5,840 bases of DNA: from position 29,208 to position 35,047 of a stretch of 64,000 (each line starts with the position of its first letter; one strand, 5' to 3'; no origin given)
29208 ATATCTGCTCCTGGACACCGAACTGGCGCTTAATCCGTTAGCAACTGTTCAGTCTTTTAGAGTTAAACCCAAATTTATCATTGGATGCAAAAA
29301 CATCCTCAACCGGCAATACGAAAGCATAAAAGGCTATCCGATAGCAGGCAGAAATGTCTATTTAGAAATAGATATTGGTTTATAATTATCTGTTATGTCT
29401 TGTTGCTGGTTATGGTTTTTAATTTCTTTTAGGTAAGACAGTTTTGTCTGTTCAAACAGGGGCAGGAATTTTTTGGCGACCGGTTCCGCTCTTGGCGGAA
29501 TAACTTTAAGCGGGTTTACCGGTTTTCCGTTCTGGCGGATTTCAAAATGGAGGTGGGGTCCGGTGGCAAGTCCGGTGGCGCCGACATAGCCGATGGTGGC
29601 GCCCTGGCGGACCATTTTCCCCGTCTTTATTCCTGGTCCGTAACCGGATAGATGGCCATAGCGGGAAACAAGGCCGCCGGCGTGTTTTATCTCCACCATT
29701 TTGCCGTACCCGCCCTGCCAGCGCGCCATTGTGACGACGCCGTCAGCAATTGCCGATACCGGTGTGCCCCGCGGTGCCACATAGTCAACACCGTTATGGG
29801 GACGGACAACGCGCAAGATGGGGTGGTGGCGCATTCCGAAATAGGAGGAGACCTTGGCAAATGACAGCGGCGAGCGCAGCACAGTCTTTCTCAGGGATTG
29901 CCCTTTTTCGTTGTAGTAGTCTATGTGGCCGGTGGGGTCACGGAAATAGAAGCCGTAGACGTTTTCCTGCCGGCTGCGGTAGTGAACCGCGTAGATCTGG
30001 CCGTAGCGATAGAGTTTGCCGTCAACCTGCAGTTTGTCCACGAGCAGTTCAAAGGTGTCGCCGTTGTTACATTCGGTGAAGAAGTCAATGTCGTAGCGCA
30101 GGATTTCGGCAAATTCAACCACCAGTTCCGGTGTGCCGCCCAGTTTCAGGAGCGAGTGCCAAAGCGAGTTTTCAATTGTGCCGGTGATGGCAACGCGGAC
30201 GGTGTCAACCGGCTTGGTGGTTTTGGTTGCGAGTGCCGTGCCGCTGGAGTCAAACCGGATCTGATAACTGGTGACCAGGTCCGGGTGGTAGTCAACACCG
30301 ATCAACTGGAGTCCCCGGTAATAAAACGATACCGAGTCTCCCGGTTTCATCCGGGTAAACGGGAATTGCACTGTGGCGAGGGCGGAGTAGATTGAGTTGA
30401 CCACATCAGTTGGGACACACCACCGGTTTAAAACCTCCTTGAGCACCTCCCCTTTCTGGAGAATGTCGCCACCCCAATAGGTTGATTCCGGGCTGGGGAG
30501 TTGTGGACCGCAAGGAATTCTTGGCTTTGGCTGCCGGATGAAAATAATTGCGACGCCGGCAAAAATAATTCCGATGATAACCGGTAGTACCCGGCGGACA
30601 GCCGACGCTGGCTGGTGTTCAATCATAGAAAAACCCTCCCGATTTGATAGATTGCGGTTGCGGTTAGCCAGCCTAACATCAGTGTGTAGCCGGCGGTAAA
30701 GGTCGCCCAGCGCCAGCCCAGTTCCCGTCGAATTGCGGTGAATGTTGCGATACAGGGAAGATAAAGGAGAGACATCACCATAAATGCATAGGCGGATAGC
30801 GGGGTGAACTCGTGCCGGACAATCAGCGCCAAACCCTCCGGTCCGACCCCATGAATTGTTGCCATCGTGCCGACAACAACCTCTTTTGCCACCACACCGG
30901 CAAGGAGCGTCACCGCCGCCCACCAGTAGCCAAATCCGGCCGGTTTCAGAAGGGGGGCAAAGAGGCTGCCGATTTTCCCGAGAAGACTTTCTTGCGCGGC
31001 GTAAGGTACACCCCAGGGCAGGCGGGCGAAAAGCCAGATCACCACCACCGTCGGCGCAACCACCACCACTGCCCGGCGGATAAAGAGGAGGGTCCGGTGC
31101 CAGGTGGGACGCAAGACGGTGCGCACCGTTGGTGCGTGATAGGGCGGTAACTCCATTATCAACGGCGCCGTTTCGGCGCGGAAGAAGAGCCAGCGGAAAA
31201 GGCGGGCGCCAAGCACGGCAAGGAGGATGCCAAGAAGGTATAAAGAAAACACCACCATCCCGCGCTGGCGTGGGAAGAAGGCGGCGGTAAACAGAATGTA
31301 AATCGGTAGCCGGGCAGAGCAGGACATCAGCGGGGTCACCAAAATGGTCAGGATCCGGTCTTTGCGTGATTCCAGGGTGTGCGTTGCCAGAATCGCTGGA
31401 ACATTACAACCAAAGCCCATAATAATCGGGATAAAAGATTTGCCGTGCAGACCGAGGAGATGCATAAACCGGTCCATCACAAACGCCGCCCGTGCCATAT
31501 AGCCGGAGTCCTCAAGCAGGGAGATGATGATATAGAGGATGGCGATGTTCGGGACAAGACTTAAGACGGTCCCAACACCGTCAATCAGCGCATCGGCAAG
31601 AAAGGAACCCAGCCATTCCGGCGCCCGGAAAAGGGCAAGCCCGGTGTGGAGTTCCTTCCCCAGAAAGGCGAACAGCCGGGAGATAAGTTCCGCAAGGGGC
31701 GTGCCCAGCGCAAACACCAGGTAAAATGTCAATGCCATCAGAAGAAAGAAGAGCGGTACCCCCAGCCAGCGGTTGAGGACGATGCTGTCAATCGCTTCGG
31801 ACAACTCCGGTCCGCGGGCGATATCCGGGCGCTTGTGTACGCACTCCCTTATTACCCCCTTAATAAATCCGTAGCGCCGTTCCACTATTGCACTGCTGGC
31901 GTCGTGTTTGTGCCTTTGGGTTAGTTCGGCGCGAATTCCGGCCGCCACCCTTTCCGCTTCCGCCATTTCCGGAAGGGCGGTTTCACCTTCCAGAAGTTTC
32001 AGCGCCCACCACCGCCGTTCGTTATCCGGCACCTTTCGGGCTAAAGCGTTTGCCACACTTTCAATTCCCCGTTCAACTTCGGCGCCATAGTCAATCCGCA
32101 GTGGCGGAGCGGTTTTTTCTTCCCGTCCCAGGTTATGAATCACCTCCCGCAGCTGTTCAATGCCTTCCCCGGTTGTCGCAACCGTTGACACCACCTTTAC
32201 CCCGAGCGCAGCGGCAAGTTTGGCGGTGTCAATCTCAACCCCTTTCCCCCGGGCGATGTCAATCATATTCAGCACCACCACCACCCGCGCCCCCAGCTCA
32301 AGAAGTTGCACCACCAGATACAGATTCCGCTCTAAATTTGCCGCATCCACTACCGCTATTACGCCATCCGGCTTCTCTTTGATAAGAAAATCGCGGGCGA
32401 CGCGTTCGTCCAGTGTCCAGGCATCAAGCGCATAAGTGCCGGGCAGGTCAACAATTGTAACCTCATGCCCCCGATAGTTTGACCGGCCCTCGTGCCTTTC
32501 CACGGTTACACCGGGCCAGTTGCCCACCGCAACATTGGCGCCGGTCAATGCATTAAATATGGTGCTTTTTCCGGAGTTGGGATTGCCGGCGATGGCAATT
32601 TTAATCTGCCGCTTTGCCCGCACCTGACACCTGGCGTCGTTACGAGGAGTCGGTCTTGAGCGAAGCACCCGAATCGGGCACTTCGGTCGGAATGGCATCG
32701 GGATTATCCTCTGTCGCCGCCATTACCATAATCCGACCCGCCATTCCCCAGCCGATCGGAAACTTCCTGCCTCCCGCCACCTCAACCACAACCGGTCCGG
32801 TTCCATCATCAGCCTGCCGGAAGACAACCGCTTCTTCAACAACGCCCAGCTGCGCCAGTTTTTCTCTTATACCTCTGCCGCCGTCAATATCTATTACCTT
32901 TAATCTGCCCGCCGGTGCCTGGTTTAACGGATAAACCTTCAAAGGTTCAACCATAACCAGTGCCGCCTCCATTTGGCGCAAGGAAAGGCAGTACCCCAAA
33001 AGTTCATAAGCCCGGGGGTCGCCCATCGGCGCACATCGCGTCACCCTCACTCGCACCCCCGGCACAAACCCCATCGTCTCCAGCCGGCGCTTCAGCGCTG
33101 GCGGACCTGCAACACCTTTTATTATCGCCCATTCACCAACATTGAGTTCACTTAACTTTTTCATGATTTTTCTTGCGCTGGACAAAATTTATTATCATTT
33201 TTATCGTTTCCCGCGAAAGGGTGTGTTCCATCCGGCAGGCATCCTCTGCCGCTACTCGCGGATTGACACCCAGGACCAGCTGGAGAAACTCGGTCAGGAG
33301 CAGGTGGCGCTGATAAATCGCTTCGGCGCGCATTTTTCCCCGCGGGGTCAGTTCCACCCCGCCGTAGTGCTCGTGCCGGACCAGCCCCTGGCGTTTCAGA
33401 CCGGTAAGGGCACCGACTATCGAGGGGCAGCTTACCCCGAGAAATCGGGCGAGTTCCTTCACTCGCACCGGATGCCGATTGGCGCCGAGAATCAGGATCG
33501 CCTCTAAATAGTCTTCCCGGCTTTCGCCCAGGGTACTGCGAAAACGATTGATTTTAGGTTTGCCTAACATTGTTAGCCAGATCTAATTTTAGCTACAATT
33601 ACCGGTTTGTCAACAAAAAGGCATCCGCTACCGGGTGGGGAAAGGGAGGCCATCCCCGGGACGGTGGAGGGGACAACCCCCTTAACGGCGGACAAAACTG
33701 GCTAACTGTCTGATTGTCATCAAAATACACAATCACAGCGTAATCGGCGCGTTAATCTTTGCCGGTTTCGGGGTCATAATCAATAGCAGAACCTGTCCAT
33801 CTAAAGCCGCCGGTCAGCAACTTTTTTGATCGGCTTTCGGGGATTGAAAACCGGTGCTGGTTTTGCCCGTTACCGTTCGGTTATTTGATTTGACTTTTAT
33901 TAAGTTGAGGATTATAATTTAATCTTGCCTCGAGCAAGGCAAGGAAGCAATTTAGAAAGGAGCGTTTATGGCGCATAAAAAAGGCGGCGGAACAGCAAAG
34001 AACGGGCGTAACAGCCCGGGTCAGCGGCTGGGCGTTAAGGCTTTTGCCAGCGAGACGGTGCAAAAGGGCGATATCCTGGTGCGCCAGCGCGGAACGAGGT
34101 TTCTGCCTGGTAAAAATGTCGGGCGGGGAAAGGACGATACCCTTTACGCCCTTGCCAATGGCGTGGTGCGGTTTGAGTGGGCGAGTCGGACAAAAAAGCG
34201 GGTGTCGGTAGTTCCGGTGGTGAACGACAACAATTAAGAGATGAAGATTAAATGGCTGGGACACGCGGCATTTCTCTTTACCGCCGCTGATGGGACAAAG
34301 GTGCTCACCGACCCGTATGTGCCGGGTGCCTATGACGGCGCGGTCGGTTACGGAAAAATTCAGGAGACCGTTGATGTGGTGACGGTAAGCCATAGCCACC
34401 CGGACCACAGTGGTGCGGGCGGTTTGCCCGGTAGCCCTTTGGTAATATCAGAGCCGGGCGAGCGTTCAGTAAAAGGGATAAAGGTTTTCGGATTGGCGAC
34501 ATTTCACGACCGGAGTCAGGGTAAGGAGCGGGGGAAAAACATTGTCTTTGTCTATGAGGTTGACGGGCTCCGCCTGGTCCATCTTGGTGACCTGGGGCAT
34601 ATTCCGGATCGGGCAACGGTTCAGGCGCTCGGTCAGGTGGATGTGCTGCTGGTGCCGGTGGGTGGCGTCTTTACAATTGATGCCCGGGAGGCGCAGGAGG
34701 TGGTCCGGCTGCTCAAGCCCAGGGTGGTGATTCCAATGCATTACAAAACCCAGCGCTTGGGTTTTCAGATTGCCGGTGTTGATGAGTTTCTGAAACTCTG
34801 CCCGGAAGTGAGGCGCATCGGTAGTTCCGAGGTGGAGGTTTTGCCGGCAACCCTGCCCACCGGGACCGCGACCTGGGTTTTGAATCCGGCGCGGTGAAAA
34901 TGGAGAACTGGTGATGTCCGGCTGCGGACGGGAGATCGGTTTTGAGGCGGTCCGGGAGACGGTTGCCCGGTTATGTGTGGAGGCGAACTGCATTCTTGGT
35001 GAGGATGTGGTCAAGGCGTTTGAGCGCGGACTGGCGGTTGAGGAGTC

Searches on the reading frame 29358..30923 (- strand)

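Call 38: search_protein_families(library=pfam, proteins=[window:29358-30923:-], max_evalue=0.00001)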
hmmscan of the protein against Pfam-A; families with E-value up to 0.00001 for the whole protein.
window:29358-30923:- (521 aa): 2 families
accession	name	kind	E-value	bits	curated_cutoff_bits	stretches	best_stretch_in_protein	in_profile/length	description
PF01551.29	Peptidase_M23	-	1.2e-34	118.8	28.7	1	375-471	2-96/96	Peptidase family M23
PF19425.4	Csd3_N2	-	1.2e-08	35.4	27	1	245-362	8-120/122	Csd3 second domain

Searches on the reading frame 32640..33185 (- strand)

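Call 56: search_protein_families(library=pfam, proteins=[window:32640-33185:-], max_evalue=0.0001)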
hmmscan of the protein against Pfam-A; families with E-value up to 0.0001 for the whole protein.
window:32640-33185:- (181 aa): 1 family
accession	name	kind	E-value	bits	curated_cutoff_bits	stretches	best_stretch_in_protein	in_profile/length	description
PF04023.20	FeoA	-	9.1e-30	103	23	2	10-81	2-74/74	FeoA domain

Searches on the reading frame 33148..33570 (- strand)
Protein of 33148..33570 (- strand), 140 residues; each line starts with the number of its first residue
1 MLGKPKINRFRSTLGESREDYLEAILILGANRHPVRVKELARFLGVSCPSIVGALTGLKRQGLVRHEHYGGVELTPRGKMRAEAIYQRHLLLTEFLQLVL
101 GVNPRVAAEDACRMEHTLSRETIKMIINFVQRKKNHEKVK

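Call 56: search_protein_families(library=pfam, proteins=[window:33148-33570:-], max_evalue=0.0001)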
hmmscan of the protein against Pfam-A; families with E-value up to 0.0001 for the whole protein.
window:33148-33570:- (140 aa): 4 families
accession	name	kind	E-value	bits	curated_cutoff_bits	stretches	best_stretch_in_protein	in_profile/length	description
PF02742.21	Fe_dep_repr_C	-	7.3e-15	55.2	27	1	75-132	1-58/70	Iron dependent repressor, metal binding and dimerisation domain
PF01325.25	Fe_dep_repress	-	2e-12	47.6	26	1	14-72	2-60/60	Iron dependent repressor, N-terminal DNA binding domain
PF12802.13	MarR_2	-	1.2e-05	25.8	27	1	26-67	12-53/61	MarR family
PF01047.28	MarR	-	5.9e-05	23.3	24.6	0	30-66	13-49/59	MarR family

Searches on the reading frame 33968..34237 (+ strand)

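Call 56: search_protein_families(library=pfam, proteins=[window:33968-34237:+], max_evalue=0.0001)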
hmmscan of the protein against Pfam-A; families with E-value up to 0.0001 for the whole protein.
window:33968-34237:+ (89 aa): 1 family
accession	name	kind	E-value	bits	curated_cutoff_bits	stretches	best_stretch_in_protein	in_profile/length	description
PF01016.24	Ribosomal_L27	-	2.1e-33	114.6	20.5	1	2-81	1-79/79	Ribosomal L27 protein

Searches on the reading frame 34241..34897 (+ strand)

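Call 38: search_protein_families(library=pfam, proteins=[window:34241-34897:+], max_evalue=0.00001)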
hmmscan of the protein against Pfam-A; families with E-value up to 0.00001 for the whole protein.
window:34241-34897:+ (218 aa): 2 families
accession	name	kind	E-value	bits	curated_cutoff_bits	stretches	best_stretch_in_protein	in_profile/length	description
PF13483.12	Lactamase_B_3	-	1.4e-53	181.6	24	1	2-167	1-160/160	Beta-lactamase superfamily domain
PF12706.13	Lactamase_B_2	-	1.7e-13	51.1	27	1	79-168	102-200/200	Beta-lactamase superfamily domain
